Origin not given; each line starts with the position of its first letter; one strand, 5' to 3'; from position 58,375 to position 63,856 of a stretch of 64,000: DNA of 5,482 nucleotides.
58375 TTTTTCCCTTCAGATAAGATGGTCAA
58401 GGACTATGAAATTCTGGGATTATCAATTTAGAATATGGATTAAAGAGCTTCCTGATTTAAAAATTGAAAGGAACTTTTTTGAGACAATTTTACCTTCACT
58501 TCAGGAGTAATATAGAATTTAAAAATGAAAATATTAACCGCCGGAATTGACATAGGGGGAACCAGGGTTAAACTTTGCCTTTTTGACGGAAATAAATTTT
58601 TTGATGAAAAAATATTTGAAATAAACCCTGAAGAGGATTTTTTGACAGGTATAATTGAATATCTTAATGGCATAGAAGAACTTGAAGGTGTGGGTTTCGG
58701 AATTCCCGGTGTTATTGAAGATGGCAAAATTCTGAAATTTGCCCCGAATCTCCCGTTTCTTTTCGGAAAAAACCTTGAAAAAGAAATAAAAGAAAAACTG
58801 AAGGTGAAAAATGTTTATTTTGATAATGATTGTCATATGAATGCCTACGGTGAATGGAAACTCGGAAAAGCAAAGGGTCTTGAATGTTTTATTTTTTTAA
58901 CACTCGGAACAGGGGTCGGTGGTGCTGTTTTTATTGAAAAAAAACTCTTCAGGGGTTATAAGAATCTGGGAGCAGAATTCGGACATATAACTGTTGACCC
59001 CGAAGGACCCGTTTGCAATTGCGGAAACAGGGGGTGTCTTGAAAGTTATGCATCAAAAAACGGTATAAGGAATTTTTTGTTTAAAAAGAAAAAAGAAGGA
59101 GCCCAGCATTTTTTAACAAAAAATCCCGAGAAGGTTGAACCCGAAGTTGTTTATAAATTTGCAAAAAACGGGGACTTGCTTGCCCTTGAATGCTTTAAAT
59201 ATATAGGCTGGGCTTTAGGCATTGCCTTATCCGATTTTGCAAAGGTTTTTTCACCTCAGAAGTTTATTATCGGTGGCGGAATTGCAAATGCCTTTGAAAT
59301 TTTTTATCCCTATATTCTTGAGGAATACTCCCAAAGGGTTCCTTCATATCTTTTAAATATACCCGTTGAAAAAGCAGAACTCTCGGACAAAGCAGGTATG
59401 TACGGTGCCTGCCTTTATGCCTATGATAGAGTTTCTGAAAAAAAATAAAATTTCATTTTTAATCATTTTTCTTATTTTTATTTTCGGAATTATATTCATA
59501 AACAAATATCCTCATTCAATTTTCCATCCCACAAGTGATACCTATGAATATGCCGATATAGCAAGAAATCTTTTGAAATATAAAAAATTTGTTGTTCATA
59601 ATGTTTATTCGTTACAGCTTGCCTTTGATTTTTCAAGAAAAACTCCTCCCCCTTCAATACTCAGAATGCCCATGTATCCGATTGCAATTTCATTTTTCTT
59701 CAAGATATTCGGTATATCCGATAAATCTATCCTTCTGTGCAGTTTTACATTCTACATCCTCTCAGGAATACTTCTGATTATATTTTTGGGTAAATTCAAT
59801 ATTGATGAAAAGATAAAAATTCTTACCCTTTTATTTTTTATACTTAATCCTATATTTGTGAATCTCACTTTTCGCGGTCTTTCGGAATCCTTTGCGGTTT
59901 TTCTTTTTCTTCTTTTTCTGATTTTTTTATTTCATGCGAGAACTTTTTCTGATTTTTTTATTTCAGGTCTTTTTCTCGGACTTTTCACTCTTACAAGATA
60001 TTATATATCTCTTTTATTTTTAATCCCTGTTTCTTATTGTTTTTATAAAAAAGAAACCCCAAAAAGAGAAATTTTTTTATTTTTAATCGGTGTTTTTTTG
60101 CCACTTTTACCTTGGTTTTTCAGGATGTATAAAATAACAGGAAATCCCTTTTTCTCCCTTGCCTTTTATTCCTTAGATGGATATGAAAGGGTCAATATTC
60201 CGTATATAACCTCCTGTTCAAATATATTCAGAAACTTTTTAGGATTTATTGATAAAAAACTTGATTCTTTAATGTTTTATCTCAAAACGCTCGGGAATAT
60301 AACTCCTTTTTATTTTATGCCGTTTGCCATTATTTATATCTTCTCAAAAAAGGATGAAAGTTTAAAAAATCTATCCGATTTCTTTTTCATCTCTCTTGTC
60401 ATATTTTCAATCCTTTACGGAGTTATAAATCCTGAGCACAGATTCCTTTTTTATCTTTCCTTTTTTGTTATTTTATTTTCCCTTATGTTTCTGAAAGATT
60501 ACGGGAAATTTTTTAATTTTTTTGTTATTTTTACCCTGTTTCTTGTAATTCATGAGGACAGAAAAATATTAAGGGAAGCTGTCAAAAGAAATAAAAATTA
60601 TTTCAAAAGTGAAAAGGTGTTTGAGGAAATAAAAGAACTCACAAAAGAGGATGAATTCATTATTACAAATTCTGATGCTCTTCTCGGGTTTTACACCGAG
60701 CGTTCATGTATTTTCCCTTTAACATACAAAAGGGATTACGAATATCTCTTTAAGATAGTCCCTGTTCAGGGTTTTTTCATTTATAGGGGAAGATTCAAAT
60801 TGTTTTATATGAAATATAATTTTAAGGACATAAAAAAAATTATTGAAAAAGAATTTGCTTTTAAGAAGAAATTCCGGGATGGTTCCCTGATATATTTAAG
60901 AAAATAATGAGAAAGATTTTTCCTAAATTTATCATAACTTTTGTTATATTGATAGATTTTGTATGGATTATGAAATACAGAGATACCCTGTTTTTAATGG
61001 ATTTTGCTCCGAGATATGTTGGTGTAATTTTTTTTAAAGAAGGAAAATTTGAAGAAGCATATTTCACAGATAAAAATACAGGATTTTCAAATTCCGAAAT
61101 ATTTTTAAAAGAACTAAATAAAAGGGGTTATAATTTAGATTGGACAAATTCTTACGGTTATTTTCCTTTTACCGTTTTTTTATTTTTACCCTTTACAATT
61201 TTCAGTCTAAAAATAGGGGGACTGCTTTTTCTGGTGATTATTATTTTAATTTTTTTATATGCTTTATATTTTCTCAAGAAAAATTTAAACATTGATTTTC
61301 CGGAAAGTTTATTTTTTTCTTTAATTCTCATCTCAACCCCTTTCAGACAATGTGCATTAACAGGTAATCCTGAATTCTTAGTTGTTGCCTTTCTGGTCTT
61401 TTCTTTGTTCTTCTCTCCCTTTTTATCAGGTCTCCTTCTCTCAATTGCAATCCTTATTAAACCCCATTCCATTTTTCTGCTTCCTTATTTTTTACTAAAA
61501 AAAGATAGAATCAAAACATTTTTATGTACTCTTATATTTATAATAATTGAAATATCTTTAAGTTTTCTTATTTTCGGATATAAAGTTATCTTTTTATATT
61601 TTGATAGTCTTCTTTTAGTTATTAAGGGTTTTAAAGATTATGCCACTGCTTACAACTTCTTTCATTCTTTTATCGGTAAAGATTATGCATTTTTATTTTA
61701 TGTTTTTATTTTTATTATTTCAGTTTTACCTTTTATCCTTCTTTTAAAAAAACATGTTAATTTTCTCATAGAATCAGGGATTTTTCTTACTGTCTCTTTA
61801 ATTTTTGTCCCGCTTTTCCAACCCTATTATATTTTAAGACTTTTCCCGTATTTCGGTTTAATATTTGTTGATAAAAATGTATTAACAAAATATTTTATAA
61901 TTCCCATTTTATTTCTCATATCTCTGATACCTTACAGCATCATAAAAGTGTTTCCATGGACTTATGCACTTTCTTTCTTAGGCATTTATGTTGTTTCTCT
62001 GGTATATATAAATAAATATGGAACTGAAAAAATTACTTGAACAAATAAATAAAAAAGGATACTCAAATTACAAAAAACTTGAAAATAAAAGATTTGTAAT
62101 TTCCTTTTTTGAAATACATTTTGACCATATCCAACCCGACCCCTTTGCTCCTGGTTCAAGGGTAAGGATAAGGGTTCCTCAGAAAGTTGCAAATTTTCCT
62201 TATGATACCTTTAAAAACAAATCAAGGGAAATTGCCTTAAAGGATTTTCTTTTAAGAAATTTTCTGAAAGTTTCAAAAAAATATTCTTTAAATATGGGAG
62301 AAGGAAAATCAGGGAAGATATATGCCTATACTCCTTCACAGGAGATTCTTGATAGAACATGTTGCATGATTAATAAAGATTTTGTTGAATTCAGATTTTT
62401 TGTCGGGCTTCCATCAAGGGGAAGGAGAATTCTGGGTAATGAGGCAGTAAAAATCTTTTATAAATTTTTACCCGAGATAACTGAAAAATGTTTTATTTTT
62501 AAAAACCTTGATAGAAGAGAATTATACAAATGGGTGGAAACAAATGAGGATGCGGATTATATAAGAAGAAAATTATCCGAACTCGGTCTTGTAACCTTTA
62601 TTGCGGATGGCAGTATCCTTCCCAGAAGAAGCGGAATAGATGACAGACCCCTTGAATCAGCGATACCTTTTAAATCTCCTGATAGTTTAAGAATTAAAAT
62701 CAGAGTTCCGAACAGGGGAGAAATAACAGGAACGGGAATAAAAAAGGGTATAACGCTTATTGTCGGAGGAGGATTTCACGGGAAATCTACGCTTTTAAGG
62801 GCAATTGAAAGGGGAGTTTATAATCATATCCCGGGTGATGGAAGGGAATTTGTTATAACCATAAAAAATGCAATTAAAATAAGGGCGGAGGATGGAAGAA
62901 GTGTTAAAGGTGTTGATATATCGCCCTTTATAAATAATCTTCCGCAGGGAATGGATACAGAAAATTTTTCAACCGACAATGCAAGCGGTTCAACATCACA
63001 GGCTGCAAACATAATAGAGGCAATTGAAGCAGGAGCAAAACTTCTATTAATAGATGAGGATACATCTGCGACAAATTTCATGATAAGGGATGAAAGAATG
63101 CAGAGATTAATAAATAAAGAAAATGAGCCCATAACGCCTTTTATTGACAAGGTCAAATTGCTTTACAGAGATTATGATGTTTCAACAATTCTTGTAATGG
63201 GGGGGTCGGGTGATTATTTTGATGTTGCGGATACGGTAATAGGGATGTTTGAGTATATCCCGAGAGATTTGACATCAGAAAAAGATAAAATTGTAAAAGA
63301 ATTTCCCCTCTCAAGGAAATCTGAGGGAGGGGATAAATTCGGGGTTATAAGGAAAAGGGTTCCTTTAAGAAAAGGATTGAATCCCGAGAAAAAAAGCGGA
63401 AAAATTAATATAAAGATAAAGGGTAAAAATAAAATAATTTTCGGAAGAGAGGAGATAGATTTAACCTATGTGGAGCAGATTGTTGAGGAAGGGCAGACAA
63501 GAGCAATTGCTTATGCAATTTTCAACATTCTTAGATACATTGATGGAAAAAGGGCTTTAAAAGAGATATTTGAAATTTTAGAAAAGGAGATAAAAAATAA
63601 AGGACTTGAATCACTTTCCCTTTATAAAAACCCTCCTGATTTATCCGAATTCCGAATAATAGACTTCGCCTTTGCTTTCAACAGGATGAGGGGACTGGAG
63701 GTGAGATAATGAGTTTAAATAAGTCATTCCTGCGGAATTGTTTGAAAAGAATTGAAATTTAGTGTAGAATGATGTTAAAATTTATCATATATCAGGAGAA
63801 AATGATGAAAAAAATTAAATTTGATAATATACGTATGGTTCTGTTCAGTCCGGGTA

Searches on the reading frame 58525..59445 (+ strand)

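Call 63: search_protein_families(library=pfam, proteins=[window:58525-59445:+], max_evalue=0.0001)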
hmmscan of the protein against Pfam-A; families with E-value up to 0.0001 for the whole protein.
window:58525-59445:+ (307 aa): 2 families
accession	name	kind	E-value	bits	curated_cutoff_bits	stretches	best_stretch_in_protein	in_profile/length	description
PF00480.26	ROK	-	2.1e-55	188.8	22.9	1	6-299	2-291/294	ROK family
PF02685.22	Glucokinase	-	1.4e-05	24.7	22.1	0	9-297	4-309/314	Glucokinase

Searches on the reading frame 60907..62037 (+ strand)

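Call 63: search_protein_families(library=pfam, proteins=[window:60907-62037:+], max_evalue=0.0001)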
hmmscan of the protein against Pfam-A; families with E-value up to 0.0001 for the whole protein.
window:60907-62037:+ (377 aa): 1 family
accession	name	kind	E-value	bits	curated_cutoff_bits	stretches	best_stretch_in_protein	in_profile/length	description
PF09594.16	GT87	-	8.5e-13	49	25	1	85-248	3-173/237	Glycosyltransferase family 87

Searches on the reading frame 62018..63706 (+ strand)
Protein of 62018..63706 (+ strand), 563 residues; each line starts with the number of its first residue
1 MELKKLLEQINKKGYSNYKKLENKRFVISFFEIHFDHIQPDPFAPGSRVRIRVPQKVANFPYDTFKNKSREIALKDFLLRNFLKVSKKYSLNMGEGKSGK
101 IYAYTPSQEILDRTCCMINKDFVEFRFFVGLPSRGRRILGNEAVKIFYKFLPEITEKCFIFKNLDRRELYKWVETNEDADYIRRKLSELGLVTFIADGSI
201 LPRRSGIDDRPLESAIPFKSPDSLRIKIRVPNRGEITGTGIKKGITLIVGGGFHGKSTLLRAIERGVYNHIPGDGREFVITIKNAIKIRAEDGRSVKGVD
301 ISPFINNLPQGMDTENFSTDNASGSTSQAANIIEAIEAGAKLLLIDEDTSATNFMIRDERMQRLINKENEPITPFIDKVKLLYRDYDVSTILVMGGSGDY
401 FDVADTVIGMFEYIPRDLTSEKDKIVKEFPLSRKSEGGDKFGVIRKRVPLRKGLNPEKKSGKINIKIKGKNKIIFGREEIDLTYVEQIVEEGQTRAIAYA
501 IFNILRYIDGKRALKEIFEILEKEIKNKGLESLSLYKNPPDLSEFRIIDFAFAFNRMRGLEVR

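Call 63: search_protein_families(library=pfam, proteins=[window:62018-63706:+], max_evalue=0.0001)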
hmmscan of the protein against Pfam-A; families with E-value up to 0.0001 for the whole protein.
window:62018-63706:+ (563 aa): 3 families
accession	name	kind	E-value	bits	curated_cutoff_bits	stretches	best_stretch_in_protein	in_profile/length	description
PF09818.15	ABC_ATPase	-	1.1e-129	431.9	23.2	1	166-447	2-283/283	P-loop domain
PF20446.3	ABC_N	-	9.8e-48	162.5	26.5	1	2-159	3-159/162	ATPase of the ABC class N-terminal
PF21117.3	MRB1590_C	-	3.5e-28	98.7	27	1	465-563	2-102/102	MRB1590 C-terminal domain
